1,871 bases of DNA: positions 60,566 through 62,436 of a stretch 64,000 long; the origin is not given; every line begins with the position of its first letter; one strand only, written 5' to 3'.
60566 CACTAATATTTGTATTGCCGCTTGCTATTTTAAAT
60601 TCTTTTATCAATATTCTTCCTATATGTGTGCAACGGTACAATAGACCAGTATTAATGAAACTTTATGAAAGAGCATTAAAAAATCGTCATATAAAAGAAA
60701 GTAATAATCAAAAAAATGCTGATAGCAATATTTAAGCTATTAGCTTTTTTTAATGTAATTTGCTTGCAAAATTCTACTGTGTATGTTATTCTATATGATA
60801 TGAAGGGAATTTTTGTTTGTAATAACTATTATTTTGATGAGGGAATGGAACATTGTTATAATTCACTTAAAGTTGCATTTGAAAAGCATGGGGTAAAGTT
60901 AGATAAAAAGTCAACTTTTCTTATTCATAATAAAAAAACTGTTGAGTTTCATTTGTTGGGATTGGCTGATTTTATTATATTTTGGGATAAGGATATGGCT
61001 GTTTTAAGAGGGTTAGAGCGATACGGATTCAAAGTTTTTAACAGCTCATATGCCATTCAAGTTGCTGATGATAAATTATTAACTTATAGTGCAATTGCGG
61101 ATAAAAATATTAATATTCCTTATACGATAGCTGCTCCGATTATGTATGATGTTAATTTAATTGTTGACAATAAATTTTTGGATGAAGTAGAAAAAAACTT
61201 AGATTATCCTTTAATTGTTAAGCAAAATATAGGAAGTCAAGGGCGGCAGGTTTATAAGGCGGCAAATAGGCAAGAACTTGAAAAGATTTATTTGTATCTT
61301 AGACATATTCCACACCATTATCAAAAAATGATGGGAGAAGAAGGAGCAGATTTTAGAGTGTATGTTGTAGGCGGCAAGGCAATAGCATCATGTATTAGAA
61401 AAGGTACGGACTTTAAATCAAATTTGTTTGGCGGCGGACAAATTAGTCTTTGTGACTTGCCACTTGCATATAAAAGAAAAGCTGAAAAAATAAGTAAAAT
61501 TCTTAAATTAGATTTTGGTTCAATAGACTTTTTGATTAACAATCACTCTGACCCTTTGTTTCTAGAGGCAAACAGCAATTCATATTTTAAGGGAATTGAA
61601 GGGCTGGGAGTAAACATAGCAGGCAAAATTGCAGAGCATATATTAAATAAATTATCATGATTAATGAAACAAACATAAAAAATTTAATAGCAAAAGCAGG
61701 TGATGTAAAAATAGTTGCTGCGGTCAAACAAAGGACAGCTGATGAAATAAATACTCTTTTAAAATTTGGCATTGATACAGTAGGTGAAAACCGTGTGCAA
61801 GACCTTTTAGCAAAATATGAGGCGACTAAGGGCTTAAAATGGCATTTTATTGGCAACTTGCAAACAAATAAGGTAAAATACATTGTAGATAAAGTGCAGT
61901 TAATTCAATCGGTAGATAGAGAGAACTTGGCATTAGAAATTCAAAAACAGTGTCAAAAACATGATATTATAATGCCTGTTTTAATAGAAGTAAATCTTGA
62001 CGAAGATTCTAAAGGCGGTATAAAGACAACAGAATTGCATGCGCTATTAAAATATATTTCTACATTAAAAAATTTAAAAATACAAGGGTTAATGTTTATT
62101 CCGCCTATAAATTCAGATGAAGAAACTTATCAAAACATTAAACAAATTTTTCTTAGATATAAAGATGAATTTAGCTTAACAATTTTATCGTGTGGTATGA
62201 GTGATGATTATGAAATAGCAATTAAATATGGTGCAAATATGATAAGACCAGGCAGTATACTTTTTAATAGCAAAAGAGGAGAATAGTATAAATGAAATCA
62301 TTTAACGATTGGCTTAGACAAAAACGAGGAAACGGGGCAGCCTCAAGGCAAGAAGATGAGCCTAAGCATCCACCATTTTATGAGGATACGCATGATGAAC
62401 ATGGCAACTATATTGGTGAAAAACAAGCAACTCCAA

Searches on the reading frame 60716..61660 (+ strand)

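Call 48: search_protein_families(library=pfam, proteins=[window:60716-61660:+], max_evalue=0.00001)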
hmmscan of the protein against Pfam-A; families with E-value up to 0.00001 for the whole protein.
window:60716-61660:+ (314 aa): 1 family
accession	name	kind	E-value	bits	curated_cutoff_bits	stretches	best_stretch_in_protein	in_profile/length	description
PF08443.16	RimK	-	2.2e-22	80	21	1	117-309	1-188/188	RimK-like ATP-grasp domain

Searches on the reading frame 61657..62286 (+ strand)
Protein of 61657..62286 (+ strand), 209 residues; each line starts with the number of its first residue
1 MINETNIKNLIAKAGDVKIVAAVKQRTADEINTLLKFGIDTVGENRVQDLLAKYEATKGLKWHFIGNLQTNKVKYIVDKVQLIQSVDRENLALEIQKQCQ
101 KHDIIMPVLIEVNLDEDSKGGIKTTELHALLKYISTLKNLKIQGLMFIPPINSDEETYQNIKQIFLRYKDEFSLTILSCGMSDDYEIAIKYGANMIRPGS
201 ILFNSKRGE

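Call 48: search_protein_families(library=pfam, proteins=[window:61657-62286:+], max_evalue=0.00001)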
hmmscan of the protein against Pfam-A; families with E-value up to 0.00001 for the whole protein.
window:61657-62286:+ (209 aa): 1 family
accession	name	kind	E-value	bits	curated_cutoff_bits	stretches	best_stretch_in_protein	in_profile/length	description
PF01168.26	Ala_racemase_N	-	8.4e-19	68.6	24.1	1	5-203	8-216/220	Alanine racemase, N-terminal domain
